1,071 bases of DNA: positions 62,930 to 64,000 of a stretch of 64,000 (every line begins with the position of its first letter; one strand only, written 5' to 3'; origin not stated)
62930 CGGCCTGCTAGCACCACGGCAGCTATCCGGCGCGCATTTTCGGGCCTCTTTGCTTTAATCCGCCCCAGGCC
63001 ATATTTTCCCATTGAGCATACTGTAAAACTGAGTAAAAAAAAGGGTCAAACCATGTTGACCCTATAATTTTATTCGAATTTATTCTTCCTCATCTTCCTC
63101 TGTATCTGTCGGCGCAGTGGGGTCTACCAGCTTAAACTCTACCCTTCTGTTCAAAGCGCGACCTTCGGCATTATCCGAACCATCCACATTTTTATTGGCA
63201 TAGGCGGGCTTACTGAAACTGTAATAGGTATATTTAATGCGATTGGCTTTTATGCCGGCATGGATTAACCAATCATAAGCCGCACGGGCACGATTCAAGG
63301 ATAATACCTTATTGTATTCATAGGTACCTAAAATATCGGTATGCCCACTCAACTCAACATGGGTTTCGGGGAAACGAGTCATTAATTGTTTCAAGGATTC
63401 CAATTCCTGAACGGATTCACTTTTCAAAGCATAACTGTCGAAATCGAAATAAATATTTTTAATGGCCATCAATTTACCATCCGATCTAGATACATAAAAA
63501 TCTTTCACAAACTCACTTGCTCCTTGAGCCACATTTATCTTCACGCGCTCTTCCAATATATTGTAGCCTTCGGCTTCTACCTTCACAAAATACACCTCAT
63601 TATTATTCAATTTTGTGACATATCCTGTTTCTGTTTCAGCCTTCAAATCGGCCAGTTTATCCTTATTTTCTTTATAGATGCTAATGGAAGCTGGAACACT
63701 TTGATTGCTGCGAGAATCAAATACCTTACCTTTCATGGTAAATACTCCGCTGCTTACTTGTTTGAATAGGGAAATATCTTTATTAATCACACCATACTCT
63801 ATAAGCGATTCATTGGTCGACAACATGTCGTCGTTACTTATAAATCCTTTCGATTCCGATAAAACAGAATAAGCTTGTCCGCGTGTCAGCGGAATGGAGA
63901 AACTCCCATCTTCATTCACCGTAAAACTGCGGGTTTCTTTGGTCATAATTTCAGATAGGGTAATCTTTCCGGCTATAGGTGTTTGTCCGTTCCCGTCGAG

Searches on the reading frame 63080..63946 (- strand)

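Call 52: search_protein_families(library=pfam, max_evalue=0.00001, proteins=[window:63080-63946:-])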
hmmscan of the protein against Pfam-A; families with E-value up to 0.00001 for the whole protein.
window:63080-63946:- (288 aa): 1 family
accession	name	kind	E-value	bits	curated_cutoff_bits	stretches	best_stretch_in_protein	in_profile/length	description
PF00691.25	OmpA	-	4.7e-17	62.6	27.2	1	166-255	1-92/98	OmpA family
